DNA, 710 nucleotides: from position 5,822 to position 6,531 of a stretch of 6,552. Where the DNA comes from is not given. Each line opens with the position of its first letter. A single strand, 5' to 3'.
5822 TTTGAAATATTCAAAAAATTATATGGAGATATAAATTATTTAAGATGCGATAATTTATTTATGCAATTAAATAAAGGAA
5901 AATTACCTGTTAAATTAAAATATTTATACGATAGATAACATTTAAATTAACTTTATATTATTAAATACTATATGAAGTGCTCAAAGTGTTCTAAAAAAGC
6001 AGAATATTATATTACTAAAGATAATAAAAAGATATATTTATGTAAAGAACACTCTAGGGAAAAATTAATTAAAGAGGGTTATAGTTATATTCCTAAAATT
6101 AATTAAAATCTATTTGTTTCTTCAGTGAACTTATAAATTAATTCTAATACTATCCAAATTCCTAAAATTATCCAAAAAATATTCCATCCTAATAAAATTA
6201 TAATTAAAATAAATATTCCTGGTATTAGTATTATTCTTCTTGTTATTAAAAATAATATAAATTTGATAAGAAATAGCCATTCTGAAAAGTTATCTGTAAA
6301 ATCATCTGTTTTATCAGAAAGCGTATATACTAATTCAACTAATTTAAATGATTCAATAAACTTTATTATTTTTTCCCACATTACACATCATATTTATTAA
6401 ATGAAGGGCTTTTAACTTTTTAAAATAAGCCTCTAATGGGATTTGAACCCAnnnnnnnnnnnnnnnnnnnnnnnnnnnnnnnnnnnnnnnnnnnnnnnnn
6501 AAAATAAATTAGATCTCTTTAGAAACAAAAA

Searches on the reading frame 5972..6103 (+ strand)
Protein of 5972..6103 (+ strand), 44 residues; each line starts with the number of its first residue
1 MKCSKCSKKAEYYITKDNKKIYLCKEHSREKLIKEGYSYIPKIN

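Call 62: list_cluster_members(proteins=[window:5972-6103:+, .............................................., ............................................, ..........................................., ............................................, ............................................])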
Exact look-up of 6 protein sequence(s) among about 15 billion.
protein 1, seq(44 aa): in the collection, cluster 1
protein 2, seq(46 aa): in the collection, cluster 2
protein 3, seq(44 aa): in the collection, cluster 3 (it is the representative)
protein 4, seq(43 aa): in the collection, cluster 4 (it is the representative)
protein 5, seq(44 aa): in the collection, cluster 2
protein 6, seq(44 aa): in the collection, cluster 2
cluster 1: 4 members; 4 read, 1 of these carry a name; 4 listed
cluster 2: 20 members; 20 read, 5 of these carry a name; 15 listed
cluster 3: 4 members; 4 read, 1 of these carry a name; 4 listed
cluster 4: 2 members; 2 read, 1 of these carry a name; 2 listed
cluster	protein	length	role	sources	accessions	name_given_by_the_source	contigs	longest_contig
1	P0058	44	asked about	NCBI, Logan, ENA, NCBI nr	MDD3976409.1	MAG: hypothetical protein PHN22_04570 [Candidatus ainarchaeum sp.] | hypothetical protein [Candidatus ainarchaeum sp.]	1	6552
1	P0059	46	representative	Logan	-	-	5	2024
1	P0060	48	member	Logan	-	-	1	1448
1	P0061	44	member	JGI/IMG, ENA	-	-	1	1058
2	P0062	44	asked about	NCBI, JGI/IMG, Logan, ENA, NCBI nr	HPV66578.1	MAG TPA: hypothetical protein PK655_03990 [archaeon] | hypothetical protein [archaeon]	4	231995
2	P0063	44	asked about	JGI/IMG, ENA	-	-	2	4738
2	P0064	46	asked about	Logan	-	-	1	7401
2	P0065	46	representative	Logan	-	-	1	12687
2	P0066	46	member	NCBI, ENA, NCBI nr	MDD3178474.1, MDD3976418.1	MAG: hypothetical protein PHR26_03060 [Candidatus ainarchaeum sp.] | hypothetical protein [Candidatus ainarchaeum sp.]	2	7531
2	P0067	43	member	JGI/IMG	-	hypothetical protein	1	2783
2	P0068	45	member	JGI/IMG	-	hypothetical protein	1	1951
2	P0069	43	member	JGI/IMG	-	hypothetical protein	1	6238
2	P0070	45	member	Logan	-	-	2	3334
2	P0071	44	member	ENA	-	-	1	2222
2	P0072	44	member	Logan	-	-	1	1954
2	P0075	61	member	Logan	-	-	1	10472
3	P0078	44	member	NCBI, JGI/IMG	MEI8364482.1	MAG: hypothetical protein WCF78_03430 [archaeon]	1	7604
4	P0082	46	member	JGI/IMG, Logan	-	hypothetical protein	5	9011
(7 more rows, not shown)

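Call 64: find_encoding_contigs(protein=P0066, flank=8000)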
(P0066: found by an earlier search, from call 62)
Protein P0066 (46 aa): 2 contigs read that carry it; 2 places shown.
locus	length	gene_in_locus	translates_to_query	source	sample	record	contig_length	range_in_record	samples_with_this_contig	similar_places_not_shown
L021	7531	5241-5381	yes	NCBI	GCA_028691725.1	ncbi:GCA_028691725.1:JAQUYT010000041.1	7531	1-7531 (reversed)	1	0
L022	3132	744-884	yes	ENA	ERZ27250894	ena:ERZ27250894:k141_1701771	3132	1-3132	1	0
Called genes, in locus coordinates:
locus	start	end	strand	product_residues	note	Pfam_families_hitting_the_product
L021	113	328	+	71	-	-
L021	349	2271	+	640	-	PF01555:N6_N4_Mtase, PF18273:T3RM_EcoP15I_C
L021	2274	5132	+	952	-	PF04851:ResIII, PF19778:RE_endonuc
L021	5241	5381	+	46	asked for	-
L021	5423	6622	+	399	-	PF06114:Peptidase_M78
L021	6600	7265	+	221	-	-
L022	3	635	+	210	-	?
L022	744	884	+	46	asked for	-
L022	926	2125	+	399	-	PF06114:Peptidase_M78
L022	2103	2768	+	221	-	-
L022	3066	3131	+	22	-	?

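Call 65: find_encoding_contigs(protein=P0065, flank=8000, max_places=3)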
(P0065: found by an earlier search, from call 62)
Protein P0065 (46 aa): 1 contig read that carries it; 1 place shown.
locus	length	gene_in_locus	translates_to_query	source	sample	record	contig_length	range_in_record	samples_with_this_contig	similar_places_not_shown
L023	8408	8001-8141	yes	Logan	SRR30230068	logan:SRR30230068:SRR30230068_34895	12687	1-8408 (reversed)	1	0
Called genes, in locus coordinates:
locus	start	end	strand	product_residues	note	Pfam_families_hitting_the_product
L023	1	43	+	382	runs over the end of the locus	-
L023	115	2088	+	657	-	PF01555:N6_N4_Mtase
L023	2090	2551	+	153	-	-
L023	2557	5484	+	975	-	PF04851:ResIII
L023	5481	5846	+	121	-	-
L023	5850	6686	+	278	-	-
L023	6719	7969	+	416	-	-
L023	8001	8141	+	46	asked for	-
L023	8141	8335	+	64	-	-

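Call 66: find_encoding_contigs(protein=P0075, flank=8000, max_places=3)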
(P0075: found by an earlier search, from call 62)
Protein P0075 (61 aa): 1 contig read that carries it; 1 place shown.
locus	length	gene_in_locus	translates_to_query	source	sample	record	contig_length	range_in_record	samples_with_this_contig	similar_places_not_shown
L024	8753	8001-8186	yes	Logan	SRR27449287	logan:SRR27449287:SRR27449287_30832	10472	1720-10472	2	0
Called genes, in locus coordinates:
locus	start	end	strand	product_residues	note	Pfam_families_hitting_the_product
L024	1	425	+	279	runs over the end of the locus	-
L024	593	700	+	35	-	-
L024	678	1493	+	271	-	-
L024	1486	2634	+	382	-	-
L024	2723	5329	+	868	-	PF04851:ResIII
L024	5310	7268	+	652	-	PF01555:N6_N4_Mtase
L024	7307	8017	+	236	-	-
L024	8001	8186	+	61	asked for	-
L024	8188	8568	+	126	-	-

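Call 67: find_encoding_contigs(protein=P0082, flank=8000, max_places=3)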
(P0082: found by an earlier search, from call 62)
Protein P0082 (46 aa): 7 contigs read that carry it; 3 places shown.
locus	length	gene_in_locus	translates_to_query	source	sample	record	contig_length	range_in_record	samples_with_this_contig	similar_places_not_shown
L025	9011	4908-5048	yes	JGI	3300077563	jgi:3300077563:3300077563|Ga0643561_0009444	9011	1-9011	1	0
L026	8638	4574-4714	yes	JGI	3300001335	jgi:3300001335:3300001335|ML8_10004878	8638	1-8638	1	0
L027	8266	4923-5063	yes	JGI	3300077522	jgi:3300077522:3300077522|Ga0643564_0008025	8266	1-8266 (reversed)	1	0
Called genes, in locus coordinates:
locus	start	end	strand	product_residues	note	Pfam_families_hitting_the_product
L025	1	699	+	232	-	?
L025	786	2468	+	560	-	PF01555:N6_N4_Mtase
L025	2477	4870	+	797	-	PF04851:ResIII, PF18766:SWI2_SNF2 (weak)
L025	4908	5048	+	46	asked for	-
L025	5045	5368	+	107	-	PF04307:YdjM, PF00882:Zn_dep_PLPC (weak)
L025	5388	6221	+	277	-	-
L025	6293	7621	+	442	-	PF13175:AAA_15, PF02463:SMC_N (weak), PF13304:AAA_21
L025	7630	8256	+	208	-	PF13707:RloB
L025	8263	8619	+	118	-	-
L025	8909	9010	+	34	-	?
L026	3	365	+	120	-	?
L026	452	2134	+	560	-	PF01555:N6_N4_Mtase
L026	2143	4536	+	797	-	PF04851:ResIII, PF18766:SWI2_SNF2 (weak)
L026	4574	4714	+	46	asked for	-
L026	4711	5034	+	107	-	PF04307:YdjM, PF00882:Zn_dep_PLPC (weak)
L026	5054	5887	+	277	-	-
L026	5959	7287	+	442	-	PF13175:AAA_15, PF02463:SMC_N (weak), PF13304:AAA_21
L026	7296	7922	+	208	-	PF13707:RloB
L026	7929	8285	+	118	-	-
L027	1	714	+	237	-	?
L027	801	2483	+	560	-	PF01555:N6_N4_Mtase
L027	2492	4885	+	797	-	PF04851:ResIII, PF18766:SWI2_SNF2 (weak)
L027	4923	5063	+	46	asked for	-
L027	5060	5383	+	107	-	PF04307:YdjM, PF00882:Zn_dep_PLPC (weak)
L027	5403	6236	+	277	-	-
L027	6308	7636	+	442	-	PF13175:AAA_15, PF02463:SMC_N (weak), PF13304:AAA_21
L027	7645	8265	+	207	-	?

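Call 68: find_encoding_contigs(protein=P0078, flank=8000, max_places=3)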
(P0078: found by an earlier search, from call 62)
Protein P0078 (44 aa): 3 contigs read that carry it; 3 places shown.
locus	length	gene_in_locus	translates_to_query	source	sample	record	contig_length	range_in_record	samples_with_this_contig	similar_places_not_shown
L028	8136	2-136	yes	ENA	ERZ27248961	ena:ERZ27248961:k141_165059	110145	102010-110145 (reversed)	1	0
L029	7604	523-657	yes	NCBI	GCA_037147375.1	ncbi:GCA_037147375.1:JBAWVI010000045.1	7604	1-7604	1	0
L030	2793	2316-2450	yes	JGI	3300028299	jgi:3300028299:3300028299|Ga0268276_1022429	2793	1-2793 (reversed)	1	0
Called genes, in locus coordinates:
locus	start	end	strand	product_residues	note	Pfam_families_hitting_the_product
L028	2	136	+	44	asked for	?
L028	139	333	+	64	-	-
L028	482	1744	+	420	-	PF13173:AAA_14, PF13635:DUF4143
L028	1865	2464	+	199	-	PF03848:TehB, PF01739:CheR (faint), PF13489:Methyltransf_23, PF13847:Methyltransf_31 (weak), PF08241:Methyltransf_11, PF08242:Methyltransf_12, PF13649:Methyltransf_25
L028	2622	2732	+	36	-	-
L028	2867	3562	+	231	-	PF00160:Pro_isomerase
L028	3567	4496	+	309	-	PF01699:Na_Ca_ex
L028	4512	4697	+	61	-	PF20095:DUF6485 (weak)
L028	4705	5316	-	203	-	PF01269:Fibrillarin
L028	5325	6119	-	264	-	-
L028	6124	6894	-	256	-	PF01798:Nop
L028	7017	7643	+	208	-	-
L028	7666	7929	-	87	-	PF01247:Ribosomal_L35Ae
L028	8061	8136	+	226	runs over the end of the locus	PF01351:RNase_HII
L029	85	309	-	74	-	-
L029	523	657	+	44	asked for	-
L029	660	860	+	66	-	-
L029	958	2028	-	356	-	PF04607:RelA_SpoT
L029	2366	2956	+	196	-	PF03848:TehB, PF13489:Methyltransf_23, PF13847:Methyltransf_31 (faint), PF08241:Methyltransf_11, PF08242:Methyltransf_12 (weak), PF13649:Methyltransf_25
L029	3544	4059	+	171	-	PF00160:Pro_isomerase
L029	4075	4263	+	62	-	PF20095:DUF6485 (weak)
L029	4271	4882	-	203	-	PF01269:Fibrillarin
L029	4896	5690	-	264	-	-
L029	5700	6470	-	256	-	PF01798:Nop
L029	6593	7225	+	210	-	-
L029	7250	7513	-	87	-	PF01247:Ribosomal_L35Ae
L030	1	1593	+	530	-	?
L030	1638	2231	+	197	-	-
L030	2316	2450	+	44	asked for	-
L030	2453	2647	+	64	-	-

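Call 70: search_protein_families(library=pfam, proteins=[L030:1638-2228:+, L024:7307-8014:+, L030:1-1590:+, window:5972-6103:+], max_evalue=1)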
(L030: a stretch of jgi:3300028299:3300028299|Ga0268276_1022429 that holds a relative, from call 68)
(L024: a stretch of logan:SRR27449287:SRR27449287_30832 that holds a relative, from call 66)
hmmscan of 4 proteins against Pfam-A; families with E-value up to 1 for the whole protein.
L030:1638-2228:+ (197 aa): 5 families
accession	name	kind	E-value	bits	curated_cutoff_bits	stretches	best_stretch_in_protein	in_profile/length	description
PF18737.6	HEPN_MAE_28990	-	0.0032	18.1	26.8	1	36-191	71-203/211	MAE_28990/MAE_18760-like HEPN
PF18731.6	HEPN_Swt1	-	0.0042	17.8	27.5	1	131-165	71-105/115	Swt1-like HEPN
PF05769.16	SIKE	-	0.0057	17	24.3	1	30-89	36-96/180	SIKE family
PF07751.16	Abi_2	-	0.051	14.3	25.6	1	42-153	92-180/184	Abi-like protein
PF12358.13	DUF3644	-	0.22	11.5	27.6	1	129-153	84-105/183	Domain of unknown function (DUF3644)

L024:7307-8014:+ (236 aa): 0 families

L030:1-1590:+ (530 aa): 1 family
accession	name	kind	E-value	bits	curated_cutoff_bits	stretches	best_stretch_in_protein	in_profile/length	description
PF19778.5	RE_endonuc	-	1.4e-37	128.2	23.4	1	423-523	2-104/108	Endonuclease domain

window:5972-6103:+ (44 aa): 5 families
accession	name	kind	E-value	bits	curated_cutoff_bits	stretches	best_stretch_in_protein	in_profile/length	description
PF20542.4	DUF6757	-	1.3e-05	25.7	27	1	1-32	1-32/54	Family of unknown function (DUF6757)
PF22082.2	TtuA_LIM_N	-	0.00041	20.8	27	1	2-27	1-24/26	2-thiouridine synthetase TtuA, N-terminal LIM domain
PF24254.1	DUF7455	-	0.008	16.1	27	1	2-30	6-35/54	Domain of unknown function (DUF7455)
PF05288.16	Pox_A3L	-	0.015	15.7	25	1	2-34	11-45/70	Poxvirus A3L Protein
PF23549.1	Zn_ribbon_GRF_2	-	0.13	12.5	27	1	2-18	3-19/45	GRF-like zinc ribbon domain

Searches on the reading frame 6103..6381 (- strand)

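Call 5: search_protein_families(library=pfam, proteins=[window:6103-6381:-], max_evalue=1)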
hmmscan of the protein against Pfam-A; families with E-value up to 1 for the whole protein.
window:6103-6381:- (92 aa): 0 families

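Call 7: search_protein_families(library=padloc, proteins=[window:6103-6381:-], max_evalue=1)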
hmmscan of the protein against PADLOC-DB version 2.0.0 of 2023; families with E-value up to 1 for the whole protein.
window:6103-6381:- (92 aa): 0 families

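Call 8: search_protein_families(library=ncbifam, proteins=[window:6103-6381:-], max_evalue=1)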
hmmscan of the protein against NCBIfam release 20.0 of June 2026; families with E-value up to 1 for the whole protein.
window:6103-6381:- (92 aa): 1 family
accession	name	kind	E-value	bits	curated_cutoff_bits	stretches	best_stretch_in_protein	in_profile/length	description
NF002569.0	PRK02201.1-4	equivalog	0.25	9.9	882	1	47-84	659-698/715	membrane protein insertase YidC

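Call 16: search_protein_families(library=phrogs, proteins=[window:6103-6381:-], max_evalue=1)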
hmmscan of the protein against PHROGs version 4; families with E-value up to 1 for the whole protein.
window:6103-6381:- (92 aa): 1 family
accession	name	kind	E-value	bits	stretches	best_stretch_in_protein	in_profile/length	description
phrog_37621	-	unknown function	0.47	12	1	27-92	22-85/113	-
